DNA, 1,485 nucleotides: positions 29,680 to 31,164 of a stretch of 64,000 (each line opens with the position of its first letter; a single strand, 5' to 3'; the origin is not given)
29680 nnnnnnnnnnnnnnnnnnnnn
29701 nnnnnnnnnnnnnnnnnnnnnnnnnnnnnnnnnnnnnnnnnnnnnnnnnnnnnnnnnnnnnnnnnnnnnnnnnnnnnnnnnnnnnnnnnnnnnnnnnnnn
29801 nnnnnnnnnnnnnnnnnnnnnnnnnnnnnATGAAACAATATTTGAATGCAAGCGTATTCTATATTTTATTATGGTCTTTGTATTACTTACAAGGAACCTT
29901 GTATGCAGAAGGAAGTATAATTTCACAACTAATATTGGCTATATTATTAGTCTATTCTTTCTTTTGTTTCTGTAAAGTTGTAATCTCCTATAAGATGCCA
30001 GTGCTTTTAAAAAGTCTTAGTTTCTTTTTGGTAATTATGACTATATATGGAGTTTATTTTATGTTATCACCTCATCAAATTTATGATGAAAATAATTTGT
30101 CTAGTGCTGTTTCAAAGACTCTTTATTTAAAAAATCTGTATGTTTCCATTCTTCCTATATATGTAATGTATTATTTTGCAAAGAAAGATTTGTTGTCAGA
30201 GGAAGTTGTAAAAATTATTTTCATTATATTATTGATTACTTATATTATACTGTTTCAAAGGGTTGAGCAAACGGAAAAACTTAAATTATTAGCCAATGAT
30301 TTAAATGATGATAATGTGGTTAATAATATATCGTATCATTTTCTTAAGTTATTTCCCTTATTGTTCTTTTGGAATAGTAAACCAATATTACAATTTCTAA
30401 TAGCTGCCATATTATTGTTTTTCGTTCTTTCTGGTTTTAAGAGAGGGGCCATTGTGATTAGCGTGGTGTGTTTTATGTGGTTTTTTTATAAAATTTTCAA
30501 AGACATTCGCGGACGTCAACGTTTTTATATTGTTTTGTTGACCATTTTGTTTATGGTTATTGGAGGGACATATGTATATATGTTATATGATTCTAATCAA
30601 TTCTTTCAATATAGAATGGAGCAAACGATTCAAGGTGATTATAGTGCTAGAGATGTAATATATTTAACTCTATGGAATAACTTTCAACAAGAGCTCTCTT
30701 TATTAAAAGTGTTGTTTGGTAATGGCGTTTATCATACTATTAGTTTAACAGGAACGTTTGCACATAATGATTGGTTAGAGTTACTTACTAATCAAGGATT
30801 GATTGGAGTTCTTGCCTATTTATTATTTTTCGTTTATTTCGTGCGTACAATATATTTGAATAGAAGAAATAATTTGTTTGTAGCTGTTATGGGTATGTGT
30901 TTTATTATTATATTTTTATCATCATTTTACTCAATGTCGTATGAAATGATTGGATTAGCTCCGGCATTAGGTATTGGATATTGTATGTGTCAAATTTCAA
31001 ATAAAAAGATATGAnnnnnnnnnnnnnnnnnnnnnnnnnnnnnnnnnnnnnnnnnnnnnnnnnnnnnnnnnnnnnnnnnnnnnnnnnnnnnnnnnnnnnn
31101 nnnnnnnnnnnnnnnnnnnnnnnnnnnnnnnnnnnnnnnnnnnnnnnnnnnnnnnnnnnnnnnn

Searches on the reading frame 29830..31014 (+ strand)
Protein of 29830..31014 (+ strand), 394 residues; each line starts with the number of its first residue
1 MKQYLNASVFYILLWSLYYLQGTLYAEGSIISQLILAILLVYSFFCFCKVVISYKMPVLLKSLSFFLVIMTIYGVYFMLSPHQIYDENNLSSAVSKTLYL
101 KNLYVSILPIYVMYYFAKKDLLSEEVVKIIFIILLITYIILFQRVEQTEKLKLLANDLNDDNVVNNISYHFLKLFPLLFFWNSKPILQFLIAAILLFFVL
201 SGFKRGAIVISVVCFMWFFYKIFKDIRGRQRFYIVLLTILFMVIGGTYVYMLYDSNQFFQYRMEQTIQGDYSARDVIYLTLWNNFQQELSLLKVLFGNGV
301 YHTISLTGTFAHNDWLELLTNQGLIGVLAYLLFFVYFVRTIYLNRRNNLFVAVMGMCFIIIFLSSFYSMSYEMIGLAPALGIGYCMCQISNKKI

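Call 7: search_protein_families(library=pfam, proteins=[window:29830-31014:+], max_evalue=0.00001)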
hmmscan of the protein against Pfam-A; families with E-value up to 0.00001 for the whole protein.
window:29830-31014:+ (394 aa): 0 families

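Call 26: search_protein_families(library=pfam, proteins=[window:29830-31014:+], max_evalue=0.001)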
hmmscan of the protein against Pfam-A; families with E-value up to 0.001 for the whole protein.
window:29830-31014:+ (394 aa): 1 family
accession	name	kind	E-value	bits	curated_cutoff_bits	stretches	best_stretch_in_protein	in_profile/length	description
PF04932.20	Wzy_C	-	5.4e-05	23.5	31.7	1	191-331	2-149/149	O-Antigen ligase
